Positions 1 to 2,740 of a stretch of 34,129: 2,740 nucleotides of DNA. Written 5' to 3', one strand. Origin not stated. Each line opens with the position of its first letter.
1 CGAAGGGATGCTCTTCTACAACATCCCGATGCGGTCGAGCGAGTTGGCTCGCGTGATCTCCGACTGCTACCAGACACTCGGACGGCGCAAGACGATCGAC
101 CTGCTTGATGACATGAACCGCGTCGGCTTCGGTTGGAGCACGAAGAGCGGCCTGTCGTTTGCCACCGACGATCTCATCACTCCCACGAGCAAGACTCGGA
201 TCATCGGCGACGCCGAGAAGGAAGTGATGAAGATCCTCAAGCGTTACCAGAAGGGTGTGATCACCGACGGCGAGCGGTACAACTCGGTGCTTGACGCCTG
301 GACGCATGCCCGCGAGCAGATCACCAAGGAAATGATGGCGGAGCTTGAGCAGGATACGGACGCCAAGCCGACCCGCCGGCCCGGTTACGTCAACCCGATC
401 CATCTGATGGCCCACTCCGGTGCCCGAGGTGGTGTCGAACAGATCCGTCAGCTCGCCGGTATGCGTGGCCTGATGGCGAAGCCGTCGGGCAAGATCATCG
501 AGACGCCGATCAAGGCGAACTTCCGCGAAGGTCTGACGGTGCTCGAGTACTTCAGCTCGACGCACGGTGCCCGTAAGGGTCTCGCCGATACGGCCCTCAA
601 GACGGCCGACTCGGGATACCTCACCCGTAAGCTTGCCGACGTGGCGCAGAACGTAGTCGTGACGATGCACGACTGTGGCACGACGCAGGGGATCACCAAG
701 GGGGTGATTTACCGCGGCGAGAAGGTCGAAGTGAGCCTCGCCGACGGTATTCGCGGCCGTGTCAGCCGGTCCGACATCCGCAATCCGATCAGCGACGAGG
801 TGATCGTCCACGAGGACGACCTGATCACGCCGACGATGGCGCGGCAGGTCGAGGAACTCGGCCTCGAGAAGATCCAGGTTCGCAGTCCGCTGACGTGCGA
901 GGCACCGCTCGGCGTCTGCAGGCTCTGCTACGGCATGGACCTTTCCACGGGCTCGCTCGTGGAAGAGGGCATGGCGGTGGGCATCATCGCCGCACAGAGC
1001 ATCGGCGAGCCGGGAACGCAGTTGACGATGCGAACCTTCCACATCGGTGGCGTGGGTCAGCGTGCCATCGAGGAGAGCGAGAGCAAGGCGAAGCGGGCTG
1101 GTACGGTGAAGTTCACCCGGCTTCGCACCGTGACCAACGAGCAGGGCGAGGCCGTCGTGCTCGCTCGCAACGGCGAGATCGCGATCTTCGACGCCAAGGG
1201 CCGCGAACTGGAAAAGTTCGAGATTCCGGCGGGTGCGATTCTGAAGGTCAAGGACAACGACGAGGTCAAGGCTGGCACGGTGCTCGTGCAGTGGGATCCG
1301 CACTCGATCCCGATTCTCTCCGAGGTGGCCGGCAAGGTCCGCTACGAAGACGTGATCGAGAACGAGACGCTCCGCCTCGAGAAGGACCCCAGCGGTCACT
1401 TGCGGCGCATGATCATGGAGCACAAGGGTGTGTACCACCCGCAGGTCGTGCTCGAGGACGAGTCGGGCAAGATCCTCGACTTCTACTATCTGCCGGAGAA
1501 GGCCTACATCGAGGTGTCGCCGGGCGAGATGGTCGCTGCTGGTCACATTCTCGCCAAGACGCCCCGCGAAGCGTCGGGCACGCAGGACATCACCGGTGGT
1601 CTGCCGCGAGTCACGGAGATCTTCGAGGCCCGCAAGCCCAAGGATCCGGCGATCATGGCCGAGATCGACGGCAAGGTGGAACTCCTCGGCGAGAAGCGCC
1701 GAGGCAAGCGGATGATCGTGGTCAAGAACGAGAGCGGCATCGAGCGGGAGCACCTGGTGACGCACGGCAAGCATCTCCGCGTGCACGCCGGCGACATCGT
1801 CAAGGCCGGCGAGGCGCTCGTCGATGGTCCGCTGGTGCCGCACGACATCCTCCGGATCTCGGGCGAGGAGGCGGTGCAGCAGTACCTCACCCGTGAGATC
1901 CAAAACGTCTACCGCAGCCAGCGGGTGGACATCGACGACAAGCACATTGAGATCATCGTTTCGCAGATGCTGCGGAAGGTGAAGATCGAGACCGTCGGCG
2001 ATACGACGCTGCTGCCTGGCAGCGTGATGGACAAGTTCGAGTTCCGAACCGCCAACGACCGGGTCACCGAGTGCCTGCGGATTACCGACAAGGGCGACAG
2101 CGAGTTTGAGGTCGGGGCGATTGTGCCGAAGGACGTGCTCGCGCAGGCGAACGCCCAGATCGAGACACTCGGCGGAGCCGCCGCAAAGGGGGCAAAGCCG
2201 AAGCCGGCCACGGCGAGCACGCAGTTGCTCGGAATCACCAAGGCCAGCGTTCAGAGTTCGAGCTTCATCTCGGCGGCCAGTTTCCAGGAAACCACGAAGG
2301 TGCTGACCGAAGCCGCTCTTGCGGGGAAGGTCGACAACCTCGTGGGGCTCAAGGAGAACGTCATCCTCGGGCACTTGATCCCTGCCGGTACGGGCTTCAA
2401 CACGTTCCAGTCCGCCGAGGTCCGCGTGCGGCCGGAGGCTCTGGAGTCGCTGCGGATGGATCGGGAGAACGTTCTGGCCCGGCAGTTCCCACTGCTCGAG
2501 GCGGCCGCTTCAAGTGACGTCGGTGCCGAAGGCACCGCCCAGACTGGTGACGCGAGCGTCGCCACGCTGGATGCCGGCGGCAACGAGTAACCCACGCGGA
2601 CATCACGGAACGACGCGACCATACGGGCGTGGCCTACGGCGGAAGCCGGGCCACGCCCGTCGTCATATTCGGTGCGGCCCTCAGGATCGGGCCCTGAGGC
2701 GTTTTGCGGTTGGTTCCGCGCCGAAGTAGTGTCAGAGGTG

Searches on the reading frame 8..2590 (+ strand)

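Call 29: search_protein_families(library=pfam, proteins=[window:8-2590:+], max_evalue=0.001)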
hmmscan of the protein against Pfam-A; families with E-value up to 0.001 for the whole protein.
window:8-2590:+ (860 aa): 7 families
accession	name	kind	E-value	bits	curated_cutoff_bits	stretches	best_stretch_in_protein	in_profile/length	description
PF04998.22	RNA_pol_Rpb1_5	-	3.7e-70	236.9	28.5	1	175-676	1-258/267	RNA polymerase Rpb1, domain 5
PF05000.22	RNA_pol_Rpb1_4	-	5.7e-17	62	24.8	1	85-173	1-107/107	RNA polymerase Rpb1, domain 4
PF01333.25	Apocytochr_F_C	-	8.6e-08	32.7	30.4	0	551-610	7-66/118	Apocytochrome F, C-terminal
PF21668.3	RPOC_hybrid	-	1.7e-07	31.4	27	0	483-518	34-69/102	DNA-directed RNA polymerase subunit beta', hybrid domain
PF01551.29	Peptidase_M23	-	1.7e-06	28.6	28.7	0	544-604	11-69/96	Peptidase family M23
PF04983.23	RNA_pol_Rpb1_3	-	0.00019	21.8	28.9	1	12-56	118-162/162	RNA polymerase Rpb1, domain 3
PF13533.13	Biotin_lipoyl_2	-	0.00027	21.1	29.8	0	412-427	14-29/32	Biotin-lipoyl like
